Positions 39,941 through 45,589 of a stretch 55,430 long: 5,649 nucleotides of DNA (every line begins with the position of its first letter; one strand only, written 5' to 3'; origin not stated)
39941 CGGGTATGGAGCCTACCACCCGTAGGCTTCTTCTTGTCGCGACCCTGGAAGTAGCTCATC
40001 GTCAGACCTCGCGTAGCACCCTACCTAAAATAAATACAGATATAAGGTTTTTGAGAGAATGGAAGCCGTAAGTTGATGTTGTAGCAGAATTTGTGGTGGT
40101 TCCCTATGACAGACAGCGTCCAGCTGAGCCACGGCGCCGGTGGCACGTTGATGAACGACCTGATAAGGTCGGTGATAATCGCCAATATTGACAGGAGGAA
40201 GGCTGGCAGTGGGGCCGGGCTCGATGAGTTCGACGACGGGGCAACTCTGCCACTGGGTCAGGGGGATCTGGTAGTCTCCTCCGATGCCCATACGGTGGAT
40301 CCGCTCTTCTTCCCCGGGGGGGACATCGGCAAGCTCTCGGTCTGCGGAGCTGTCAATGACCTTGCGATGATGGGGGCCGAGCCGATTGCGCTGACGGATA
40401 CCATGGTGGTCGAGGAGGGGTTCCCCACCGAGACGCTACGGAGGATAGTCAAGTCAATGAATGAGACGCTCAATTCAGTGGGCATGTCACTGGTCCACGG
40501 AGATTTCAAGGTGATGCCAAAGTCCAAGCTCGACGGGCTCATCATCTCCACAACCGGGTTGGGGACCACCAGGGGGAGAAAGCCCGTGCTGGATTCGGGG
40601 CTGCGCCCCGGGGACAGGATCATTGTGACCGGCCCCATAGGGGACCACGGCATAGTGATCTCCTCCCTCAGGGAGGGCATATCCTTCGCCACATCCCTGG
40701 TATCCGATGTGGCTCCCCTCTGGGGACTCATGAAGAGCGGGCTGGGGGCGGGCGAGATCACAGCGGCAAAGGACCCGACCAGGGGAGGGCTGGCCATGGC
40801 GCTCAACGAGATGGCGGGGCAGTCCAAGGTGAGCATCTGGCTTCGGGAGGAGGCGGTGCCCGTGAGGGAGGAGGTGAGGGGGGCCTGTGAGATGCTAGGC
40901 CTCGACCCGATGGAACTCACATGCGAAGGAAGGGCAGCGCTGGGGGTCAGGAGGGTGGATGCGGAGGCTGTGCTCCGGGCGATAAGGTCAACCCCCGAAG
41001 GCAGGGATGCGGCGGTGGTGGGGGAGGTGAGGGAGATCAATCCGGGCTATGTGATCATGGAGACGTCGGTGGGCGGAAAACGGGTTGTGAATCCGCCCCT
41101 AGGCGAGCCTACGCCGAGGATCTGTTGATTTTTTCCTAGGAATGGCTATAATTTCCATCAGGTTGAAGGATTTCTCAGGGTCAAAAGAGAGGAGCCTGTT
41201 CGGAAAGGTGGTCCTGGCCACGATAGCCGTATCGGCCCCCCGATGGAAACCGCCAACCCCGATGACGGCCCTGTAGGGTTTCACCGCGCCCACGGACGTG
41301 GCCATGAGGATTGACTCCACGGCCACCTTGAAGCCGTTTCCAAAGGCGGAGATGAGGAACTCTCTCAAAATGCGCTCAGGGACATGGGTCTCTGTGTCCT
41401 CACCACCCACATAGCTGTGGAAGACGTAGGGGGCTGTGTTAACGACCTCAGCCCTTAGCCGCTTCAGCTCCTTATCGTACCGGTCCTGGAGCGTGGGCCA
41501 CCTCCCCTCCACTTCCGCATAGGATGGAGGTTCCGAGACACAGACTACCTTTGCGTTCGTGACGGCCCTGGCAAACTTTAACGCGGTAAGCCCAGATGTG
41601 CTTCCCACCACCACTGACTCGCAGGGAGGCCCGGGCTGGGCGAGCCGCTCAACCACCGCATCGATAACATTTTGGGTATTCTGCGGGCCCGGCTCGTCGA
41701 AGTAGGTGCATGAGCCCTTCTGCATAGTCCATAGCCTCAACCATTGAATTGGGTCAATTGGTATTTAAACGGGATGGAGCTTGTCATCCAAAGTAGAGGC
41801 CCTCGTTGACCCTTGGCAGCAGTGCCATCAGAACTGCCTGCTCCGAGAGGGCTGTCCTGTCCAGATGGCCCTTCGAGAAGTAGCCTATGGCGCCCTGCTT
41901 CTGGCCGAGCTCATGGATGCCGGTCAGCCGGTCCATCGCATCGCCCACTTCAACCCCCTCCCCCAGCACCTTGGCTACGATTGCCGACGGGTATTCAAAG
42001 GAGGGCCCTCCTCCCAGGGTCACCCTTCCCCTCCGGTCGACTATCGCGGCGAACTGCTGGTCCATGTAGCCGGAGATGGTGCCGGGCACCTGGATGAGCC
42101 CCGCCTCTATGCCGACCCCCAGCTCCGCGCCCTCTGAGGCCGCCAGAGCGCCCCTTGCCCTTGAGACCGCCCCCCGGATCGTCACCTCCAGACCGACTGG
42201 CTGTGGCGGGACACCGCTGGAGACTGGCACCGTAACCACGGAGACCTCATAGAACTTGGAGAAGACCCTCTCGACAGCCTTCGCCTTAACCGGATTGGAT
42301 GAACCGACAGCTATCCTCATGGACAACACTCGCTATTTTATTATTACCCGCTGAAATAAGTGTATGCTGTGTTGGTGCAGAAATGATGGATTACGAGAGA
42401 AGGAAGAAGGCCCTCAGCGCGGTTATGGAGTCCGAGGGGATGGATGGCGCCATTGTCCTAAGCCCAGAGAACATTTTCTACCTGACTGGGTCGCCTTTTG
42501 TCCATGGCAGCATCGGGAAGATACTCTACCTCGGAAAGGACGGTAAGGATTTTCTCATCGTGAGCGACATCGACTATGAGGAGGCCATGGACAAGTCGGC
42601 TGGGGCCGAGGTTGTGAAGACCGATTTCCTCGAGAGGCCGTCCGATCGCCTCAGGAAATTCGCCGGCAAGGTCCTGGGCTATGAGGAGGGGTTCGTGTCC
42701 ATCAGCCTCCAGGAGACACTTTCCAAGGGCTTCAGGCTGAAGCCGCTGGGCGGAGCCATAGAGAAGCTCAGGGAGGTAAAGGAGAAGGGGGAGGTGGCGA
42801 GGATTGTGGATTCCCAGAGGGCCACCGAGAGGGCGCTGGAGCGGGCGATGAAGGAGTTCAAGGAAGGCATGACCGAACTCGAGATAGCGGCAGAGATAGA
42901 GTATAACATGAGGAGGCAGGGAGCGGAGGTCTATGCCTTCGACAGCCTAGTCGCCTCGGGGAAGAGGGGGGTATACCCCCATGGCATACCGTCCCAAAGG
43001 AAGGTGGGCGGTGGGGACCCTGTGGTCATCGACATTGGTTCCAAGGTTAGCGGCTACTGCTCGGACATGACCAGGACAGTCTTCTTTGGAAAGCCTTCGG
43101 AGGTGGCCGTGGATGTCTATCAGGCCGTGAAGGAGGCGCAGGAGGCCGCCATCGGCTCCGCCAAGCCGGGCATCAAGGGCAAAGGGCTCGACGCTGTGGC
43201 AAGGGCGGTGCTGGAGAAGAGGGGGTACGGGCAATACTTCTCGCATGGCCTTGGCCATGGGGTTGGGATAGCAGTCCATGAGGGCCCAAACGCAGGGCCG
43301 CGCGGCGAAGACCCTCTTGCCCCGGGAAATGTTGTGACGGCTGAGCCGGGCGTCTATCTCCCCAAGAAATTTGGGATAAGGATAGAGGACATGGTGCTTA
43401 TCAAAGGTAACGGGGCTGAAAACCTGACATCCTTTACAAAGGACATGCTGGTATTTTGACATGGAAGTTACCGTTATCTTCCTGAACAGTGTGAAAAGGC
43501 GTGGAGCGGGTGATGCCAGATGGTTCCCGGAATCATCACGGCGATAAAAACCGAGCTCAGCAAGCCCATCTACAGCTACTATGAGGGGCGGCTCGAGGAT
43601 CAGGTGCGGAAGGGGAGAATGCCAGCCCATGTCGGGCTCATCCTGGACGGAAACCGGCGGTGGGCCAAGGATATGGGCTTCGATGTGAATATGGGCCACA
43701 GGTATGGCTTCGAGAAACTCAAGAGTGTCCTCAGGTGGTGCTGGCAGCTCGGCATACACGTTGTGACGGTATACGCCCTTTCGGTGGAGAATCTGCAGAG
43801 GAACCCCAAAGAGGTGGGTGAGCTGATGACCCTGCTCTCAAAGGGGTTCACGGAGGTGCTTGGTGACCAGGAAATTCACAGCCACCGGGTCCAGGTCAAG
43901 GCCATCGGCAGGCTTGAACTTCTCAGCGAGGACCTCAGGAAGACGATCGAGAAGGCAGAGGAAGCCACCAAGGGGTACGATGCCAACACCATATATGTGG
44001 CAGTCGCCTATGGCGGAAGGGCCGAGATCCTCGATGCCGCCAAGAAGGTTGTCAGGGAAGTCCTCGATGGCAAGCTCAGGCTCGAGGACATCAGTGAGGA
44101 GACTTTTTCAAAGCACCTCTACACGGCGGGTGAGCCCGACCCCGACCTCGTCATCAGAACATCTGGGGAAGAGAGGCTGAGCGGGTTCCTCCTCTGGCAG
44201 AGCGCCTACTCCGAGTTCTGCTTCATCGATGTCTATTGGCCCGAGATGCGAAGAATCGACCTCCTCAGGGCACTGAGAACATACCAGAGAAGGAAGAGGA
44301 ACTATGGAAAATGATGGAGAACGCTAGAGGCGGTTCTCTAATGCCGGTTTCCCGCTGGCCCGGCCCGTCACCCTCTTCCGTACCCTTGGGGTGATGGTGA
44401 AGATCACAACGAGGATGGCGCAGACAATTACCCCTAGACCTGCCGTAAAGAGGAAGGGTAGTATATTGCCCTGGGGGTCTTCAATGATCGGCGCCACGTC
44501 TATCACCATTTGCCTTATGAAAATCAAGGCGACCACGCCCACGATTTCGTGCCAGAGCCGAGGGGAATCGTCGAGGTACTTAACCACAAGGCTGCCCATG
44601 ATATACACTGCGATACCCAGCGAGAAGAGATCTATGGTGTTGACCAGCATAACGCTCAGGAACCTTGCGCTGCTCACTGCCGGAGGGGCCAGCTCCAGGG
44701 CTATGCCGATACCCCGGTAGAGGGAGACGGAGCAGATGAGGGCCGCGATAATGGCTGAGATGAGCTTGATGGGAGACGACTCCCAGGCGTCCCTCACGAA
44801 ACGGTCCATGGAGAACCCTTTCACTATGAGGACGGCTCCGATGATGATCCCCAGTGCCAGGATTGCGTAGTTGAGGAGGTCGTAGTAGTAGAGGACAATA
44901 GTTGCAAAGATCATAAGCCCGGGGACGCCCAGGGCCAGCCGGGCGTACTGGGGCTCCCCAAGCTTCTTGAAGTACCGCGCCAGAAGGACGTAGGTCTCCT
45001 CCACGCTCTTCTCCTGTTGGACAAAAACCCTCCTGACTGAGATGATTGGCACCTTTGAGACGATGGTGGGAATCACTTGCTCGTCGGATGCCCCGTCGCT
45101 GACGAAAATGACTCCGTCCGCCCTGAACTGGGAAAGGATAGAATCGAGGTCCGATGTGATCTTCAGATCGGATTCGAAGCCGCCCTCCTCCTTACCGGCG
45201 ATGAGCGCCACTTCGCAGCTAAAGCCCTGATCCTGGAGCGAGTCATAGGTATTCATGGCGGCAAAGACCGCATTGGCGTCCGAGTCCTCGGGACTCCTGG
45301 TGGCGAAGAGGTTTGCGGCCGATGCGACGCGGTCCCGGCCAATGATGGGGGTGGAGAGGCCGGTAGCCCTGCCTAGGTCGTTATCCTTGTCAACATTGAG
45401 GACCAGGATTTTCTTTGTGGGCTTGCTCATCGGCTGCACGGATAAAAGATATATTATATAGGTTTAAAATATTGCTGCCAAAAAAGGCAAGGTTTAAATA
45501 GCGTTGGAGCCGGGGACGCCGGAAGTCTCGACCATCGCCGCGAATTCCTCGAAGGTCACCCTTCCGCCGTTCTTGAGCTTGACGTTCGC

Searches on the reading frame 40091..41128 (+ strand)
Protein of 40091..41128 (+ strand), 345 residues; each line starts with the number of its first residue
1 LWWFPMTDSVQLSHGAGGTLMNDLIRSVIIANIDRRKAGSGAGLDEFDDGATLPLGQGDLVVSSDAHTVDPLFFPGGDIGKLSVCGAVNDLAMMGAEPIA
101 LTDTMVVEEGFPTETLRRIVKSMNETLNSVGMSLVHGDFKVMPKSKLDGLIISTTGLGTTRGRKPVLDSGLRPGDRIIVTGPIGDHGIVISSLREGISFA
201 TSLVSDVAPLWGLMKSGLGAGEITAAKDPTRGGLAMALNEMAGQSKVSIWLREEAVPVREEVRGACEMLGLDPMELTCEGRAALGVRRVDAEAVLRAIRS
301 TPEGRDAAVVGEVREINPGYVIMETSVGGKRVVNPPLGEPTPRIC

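Call 48: search_protein_families(library=pfam, max_evalue=0.00001, proteins=[window:40091-41128:+])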
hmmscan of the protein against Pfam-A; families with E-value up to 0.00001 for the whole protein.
window:40091-41128:+ (345 aa): 2 families
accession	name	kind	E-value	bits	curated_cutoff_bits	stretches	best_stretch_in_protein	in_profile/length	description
PF02769.27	AIRS_C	-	3.3e-25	89.5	23.1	1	172-315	1-147/156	AIR synthase related protein, C-terminal domain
PF00586.29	AIRS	-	7.1e-23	81.6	24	1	48-159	2-111/112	AIR synthase related protein, N-terminal domain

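Call 53: search_protein_families(library=ncbifam, max_evalue=1e-10, proteins=[window:40091-41128:+])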
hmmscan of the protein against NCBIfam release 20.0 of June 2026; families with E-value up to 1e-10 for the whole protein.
window:40091-41128:+ (345 aa): 5 families
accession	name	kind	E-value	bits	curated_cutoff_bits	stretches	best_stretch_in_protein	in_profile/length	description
TIGR02124.1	hypE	equivalog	6.4e-118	393.5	251.6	1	10-345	2-332/332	hydrogenase expression/formation protein HypE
TIGR01379.1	thiL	equivalog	3.4e-24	85.4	184.15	1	33-276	10-255/320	thiamine-phosphate kinase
NF004351.0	PRK05731.1-4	equivalog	7.6e-24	84.4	324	1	34-280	25-271/321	thiamine-phosphate kinase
NF004353.0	PRK05731.2-2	equivalog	1.6e-21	76.8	301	1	48-279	20-248/311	thiamine-phosphate kinase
TIGR00476.1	selD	equivalog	1.2e-14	54.2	125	1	36-268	34-263/311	selenide, water dikinase SelD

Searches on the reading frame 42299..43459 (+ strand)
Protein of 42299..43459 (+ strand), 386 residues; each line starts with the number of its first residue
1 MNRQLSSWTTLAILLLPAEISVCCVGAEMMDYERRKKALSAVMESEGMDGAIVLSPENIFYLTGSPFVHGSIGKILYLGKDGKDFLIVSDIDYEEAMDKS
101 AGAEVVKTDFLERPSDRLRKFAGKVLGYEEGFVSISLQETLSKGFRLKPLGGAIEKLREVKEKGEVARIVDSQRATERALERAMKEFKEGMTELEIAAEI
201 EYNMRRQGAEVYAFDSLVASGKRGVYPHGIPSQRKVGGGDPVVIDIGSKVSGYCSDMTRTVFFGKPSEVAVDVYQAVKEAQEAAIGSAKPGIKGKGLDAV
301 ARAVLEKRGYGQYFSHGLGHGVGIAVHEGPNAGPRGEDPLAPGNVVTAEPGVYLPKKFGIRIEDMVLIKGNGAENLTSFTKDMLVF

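Call 48: search_protein_families(library=pfam, max_evalue=0.00001, proteins=[window:42299-43459:+])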
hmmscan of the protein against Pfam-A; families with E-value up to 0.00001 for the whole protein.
window:42299-43459:+ (386 aa): 2 families
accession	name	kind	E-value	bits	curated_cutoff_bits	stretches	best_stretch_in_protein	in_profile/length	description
PF00557.29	Peptidase_M24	-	4.3e-69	232.9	23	1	169-369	3-207/208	Metallopeptidase family M24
PF01321.24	Creatinase_N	-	2.2e-17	64.2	22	1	35-160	1-128/128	Creatinase/Prolidase N-terminal domain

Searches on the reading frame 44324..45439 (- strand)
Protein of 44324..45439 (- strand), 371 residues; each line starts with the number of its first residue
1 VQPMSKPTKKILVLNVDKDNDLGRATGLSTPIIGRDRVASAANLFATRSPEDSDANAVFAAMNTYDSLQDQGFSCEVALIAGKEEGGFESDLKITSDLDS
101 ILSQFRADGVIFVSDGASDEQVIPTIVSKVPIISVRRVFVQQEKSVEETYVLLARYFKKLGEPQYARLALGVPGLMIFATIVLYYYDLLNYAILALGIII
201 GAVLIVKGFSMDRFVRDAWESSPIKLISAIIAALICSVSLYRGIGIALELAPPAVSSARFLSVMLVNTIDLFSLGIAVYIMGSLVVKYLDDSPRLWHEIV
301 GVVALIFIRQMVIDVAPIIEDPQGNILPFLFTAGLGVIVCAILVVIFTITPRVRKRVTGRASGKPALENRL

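Call 48: search_protein_families(library=pfam, max_evalue=0.00001, proteins=[window:44324-45439:-])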
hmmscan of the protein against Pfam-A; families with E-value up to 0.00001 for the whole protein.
window:44324-45439:- (371 aa): 1 family
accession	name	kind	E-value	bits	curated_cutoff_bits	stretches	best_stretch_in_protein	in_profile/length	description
PF04123.18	DUF373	-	6.6e-83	279.4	28.3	1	10-335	1-320/335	Domain of unknown function (DUF373)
